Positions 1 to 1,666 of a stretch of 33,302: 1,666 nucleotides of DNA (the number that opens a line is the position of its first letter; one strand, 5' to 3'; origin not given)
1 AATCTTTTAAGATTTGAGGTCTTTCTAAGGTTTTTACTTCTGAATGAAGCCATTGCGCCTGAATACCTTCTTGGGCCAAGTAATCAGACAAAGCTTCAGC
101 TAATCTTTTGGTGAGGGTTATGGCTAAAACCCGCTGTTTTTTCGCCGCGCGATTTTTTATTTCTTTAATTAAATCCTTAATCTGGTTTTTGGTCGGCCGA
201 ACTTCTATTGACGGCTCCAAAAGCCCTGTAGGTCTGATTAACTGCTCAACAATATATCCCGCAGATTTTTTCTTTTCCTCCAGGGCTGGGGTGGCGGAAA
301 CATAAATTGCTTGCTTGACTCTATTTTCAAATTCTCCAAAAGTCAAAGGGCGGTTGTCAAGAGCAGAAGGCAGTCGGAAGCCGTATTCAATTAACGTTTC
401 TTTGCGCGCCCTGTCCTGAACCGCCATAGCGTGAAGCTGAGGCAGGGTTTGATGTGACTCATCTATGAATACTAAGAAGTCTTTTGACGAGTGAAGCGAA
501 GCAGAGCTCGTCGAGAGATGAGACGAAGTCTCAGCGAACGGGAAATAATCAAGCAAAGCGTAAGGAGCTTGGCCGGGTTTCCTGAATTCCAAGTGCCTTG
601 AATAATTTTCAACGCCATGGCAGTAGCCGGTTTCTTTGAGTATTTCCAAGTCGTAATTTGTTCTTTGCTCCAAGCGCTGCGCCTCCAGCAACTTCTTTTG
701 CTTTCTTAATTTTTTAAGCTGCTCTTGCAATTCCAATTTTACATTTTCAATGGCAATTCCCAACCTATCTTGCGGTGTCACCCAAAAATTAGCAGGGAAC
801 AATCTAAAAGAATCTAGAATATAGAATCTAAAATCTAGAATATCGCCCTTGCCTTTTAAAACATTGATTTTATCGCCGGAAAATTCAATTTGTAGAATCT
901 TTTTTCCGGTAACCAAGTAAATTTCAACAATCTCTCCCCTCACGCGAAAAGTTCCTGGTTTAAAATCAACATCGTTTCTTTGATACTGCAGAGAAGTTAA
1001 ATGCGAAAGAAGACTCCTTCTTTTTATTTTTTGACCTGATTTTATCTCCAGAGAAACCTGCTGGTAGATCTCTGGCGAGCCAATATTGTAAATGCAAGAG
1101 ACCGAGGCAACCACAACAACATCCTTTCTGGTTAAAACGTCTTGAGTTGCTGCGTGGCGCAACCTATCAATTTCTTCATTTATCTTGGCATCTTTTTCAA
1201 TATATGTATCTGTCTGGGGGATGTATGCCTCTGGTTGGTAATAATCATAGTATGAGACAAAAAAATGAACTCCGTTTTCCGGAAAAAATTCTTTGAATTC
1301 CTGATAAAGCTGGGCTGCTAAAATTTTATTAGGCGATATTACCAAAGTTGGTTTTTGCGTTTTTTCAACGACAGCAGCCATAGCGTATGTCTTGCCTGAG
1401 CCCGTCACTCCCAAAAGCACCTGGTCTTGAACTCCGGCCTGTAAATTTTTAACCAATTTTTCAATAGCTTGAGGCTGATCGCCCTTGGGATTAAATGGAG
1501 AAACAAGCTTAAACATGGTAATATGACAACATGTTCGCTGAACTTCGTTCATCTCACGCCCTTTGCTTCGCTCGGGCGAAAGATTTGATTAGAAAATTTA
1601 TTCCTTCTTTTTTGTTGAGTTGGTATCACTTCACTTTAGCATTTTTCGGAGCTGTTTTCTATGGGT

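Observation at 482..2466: Dispersed palindromic repeat family with copies inserted in-frame in uvrB and murE (Rickettsia-RPE-like behaviour)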

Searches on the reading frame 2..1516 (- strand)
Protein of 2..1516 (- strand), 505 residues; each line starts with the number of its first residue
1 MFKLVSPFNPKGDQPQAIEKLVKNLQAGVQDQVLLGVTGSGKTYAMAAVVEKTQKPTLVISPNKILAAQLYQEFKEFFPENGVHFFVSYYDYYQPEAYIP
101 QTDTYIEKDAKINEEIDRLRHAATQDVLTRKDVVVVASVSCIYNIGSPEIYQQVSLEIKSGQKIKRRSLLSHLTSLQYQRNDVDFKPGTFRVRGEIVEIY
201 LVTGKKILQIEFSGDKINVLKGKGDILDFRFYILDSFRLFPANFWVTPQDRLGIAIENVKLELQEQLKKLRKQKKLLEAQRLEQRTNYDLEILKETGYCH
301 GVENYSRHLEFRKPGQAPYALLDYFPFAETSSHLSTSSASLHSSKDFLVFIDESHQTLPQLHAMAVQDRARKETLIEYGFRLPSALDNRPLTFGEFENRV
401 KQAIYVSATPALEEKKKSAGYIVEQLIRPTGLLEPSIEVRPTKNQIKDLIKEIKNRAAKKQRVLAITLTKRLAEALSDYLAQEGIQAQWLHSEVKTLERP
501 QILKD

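Call 9: search_solved_structures(query=window:2-1516:-, show_alignments=2)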
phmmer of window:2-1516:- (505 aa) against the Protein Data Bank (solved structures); distinct sequences matched with E-value up to 0.001: 24.
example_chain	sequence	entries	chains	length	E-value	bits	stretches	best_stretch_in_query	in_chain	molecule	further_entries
2fdc_A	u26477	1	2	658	1.1e-181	607.8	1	2-505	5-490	UvrABC system protein B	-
1d9x_A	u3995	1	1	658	3.3e-181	606.3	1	2-505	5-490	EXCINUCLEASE UVRABC COMPONENT UVRB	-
3uwx_B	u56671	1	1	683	7.2e-181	605.2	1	2-505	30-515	UvrABC system protein B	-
1t5l_A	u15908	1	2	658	1.7e-180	604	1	2-505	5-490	UvrABC system protein B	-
1d9z_A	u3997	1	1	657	4.3e-180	602.6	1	2-505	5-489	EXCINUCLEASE UVRABC COMPONENT UVRB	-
6o8h_A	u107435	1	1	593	5.9e-178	595.6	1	2-505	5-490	UvrABC system protein B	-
6o8g_A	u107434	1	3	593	5.9e-178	595.6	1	2-505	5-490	UvrABC system protein B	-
6o8e_A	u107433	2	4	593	7.9e-178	595.1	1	2-505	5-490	UvrABC system protein B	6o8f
9gy7_E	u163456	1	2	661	1.5e-170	571.2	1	2-504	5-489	UvrABC system protein B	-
2d7d_A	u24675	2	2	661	1.9e-170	570.8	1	2-505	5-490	UvrABC system protein B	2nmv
3v4r_A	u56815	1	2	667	2e-170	570.8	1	2-505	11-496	UvrABC system protein B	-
9ga3_E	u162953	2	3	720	5e-161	539.8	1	2-504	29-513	UvrABC system protein B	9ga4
1d2m_A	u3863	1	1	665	5.1e-147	493.6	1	9-505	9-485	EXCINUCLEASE ABC SUBUNIT B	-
1c4o_A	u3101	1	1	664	5.2e-147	493.6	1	9-505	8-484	DNA NUCLEOTIDE EXCISION REPAIR ENZYME UVRB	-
7egt_A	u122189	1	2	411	4.3e-123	414.7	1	9-428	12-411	UvrABC system protein B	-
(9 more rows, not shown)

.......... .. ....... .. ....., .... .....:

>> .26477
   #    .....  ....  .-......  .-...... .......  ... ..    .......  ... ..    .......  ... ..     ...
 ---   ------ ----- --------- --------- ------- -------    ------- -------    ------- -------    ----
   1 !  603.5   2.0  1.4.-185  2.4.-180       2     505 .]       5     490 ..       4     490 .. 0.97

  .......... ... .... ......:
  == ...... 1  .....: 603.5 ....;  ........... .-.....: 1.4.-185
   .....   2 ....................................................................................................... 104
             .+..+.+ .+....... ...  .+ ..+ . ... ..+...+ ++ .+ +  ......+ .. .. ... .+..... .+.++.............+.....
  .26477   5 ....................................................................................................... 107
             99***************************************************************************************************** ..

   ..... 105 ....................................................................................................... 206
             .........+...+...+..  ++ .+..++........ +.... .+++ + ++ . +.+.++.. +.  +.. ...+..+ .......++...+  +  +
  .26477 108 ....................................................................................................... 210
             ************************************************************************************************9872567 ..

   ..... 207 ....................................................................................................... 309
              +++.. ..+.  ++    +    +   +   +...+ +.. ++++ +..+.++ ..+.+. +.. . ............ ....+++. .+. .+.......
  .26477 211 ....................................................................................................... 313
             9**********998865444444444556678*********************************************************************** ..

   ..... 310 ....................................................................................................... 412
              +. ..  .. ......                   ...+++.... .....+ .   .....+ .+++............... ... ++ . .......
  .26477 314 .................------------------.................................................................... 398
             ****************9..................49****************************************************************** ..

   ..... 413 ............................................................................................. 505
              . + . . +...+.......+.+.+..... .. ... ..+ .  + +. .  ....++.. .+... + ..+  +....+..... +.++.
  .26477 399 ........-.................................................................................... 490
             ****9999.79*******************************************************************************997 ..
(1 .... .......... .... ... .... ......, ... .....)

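Call 15: find_related_loci(query=window:2-1516:-, collection=genome_contigs, flank=3000)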
Query window:2-1516:- (505 aa) in genome_contigs; peptide patterns used: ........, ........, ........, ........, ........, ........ (x = any residue, [..] = any of these).
600 stretches matched a pattern (row limit reached: there are more); 600 encode a relative of the query (tblastn E <= 1e-3); the best 80 are kept; 80 distinct loci.
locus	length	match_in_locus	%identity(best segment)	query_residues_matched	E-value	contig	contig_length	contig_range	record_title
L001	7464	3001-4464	68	1-504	0e+0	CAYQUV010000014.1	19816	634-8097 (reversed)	MAG TPA_asm: uncultured Candidatus Saccharibacteria bacterium isolate binchicken_co19_82 genome assembly, contig: NODE_4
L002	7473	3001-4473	67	2-505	0e+0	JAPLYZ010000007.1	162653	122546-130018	MAG: Candidatus Staskawiczbacteria bacterium isolate LacPavin_0920_WC70_MAG_39_33 LacPavin_0920_WC70_scaffold_341147, wh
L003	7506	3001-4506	64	1-505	0e+0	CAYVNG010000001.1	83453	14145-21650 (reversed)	MAG TPA_asm: uncultured Candidatus Saccharibacteria bacterium isolate SRP098346_co1_454 genome assembly, contig: NODE_68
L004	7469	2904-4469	56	1-504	0e+0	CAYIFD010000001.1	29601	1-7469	MAG TPA_asm: uncultured Candidatus Saccharibacteria bacterium isolate ERP119705_co1_800 genome assembly, contig: NODE_14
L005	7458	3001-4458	54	2-505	0e+0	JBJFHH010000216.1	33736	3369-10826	MAG: Bacillus sp. (in: firmicutes) isolate PUUB37_bin.019 NODE_647_length_33736_cov_86.370981, whole genome shotgun sequ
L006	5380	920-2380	55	2-505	0e+0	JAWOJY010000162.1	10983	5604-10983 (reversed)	MAG: Nitrospirota bacterium isolate bin_109_1 c_000027553275, whole genome shotgun sequence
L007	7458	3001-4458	54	2-505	0e+0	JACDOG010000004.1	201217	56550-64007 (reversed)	MAG: Thermoanaerobacteraceae bacterium isolate GB_MAG15_131 c_000000000051, whole genome shotgun sequence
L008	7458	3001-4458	55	2-505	0e+0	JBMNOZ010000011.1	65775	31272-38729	MAG: Desulfitobacteriia bacterium isolate SBF912SR4HQ0006 scaffold_809_c1, whole genome shotgun sequence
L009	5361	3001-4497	54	2-505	0e+0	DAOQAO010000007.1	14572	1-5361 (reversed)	MAG TPA_asm: bacterium isolate AMR_MDS_1260 NODE_4492_length_14572_cov_4.254047, whole genome shotgun sequence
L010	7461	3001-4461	56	2-505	0e+0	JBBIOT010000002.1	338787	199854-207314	MAG: Caldimicrobium sp. isolate AR170220_bin_286 NODE_2_length_338787_cov_10.4611, whole genome shotgun sequence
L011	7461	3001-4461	54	2-505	0e+0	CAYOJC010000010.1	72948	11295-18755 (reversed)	MAG TPA_asm: uncultured Syntrophobacteraceae bacterium isolate SRP136066_co1_407 genome assembly, contig: NODE_211_lengt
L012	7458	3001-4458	56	2-505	0e+0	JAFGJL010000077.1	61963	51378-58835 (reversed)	MAG: Candidatus Omnitrophota bacterium isolate Zod_Metabat.276 k87_14756494, whole genome shotgun sequence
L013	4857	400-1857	55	2-505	0e+0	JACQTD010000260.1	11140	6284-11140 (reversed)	MAG: Acidobacteria bacterium isolate NC_groundwater_1402_Ag_S-0.65um_60_18 S_p65_S5_coassembly_k141_4007523, whole genom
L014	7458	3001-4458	54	2-505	0e+0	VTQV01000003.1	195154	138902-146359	Bacillus subtilis strain DE0224 NODE_3_length_195154_cov_50.966416, whole genome shotgun sequence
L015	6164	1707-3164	54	2-505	0e+0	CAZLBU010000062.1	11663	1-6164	MAG TPA_asm: uncultured Bifidobacteriaceae bacterium isolate binchicken_co179_228 genome assembly, contig: NODE_10437_le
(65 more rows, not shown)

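Call 33: find_homologous_proteins(query=window:2-1516:-, max_evalue=1e-100)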
Query window:2-1516:- (505 aa): 7999 proteins with E <= 1e-100 among 8000 candidates; the best 120 are listed.
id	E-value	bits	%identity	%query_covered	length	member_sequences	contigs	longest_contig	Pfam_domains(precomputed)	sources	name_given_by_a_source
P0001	1.4e-260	883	77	100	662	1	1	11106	PF00270.36,PF02151.26,PF17757.7,PF00271.38,PF27431.1,PF04851.22,PF12344.15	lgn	-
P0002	1.3e-256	870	77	100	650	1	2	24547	PF00270.36,PF02151.26,PF17757.7,PF00271.38,PF27431.1,PF04851.22,PF12344.15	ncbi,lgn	-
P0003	1.2e-255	867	77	100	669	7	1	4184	PF00270.36,PF02151.26,PF17757.7,PF00271.38,PF27431.1,PF04851.22,PF12344.15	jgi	-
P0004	1.6e-255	866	75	100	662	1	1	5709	PF00270.36,PF02151.26,PF17757.7,PF00271.38,PF27431.1,PF04851.22,PF12344.15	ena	-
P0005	2.2e-253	859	76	100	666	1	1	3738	PF00270.36,PF02151.26,PF14814.12,PF17757.7,PF00271.38,PF27431.1,PF04851.22,PF12344.15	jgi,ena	-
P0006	3.2e-253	859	75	100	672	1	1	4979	PF00270.36,PF02151.26,PF14814.12,PF17757.7,PF18766.8,PF00271.38,PF27431.1,PF04851.22,PF12344.15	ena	-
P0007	4.1e-253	858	75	100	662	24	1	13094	PF00270.36,PF02151.26,PF17757.7,PF00271.38,PF27431.1,PF04851.22,PF12344.15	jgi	-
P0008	5.3e-253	858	75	100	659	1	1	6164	PF00270.36,PF02151.26,PF17757.7,PF00271.38,PF27431.1,PF04851.22,PF12344.15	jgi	-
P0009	7.3e-252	854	77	100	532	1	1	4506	PF00270.36,PF17757.7,PF00271.38,PF27431.1,PF04851.22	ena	-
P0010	1.7e-251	853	77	100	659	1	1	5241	PF00270.36,PF02151.26,PF17757.7,PF00271.38,PF27431.1,PF04851.22,PF12344.15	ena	-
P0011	1.7e-251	853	77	100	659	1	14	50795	PF00270.36,PF02151.26,PF17757.7,PF00271.38,PF27431.1,PF04851.22,PF12344.15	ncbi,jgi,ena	-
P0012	1.9e-251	853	75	100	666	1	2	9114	PF00270.36,PF02151.26,PF17757.7,PF00271.38,PF27431.1,PF04851.22,PF12344.15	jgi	-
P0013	1.2e-250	850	75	100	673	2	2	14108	PF00270.36,PF02151.26,PF17757.7,PF00271.38,PF27431.1,PF04851.22,PF12344.15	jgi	jgi:excinuclease ABC subunit B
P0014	1.4e-250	850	76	100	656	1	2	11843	PF00270.36,PF02151.26,PF17757.7,PF00271.38,PF27431.1,PF04851.22,PF12344.15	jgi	-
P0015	2.2e-250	849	75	100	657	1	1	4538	PF00270.36,PF02151.26,PF17757.7,PF00271.38,PF27431.1,PF04851.22,PF12344.15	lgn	-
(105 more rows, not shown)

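Call 43: find_encoding_contigs(protein=P0001, flank=5000, max_places=2)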
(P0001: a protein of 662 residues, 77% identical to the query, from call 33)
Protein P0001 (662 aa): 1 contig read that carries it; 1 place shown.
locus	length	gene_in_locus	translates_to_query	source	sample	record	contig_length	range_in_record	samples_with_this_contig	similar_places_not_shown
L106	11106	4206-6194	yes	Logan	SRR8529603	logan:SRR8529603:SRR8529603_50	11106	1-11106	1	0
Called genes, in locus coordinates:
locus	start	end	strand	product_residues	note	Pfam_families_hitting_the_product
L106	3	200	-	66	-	?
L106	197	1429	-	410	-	PF08245:Mur_ligase_M, PF02875:Mur_ligase_C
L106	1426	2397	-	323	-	PF00078:RVT_1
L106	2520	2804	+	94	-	PF22296:bAvd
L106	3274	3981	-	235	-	-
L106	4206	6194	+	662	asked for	PF00270:DEAD, PF04851:ResIII, PF17757:UvrB_inter, PF27431:UvrB_3rd, PF00271:Helicase_C, PF12344:UvrB, PF02151:UVR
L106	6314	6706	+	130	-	PF00072:Response_reg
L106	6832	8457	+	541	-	PF00512:HisKA (weak), PF02518:HATPase_c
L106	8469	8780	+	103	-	-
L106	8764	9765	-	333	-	PF06144:DNA_pol3_delta (faint), PF21694:DNA_pol3_delta_C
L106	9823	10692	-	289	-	PF01149:Fapy_DNA_glyco, PF05833:NFACT_N (faint), PF06831:H2TH, PF06827:zf-FPG_IleRS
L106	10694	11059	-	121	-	PF00072:Response_reg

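Call 63: predict_structure(alignment_id=A8)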
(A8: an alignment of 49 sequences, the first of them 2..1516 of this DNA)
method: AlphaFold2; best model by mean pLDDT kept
length: 505 residues; sequences in the alignment: 49
mean_pLDDT: 45.9   pTM: 0.28
mean pLDDT of the five models: 45.9, 45.6, 44.6, 42.4, 41.8
residues with pLDDT >= 90: 1; 70-90: 79; 50-70: 96; < 50: 329
segments of 3 or more residues with pLDDT < 50: 1-64, 80-154, 177-188, 242-247, 298-311, 317-445, 464-472, 488-505
pLDDT, mean of each block of 10 residues (from residue 1): 27 36 39 39 39 42 50 52 39 29 26 29 28 24 30 61 77 48 37 77 67 88 71 76 50 70 83 79 69 55 45 49 29 31 27 30 36 32 24 34 28 39 26 24 54 69 48 57 53 30 34
secondary structure, 60 per line:
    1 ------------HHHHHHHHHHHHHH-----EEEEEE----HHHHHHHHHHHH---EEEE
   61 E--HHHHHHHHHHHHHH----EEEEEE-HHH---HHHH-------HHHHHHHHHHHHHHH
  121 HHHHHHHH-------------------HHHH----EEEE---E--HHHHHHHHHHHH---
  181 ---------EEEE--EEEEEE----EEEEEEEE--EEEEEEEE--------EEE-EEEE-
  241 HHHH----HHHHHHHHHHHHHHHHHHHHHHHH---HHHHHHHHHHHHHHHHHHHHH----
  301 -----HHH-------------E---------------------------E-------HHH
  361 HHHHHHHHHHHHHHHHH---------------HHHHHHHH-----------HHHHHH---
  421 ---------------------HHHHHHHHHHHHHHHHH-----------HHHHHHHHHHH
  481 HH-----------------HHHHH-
elements in order: H13-26 E32-37 H42-53 E57-61 H64-77 E82-87 H95-98 H106-128 H148-151 E156-159 H166-177 E190-193 E196-201 E206-213 E216-223 E232-234 E236-239 H241-244 H249-272 H276-296 H358-377 H393-400 H412-417 H442-458 H470-482 H500-504
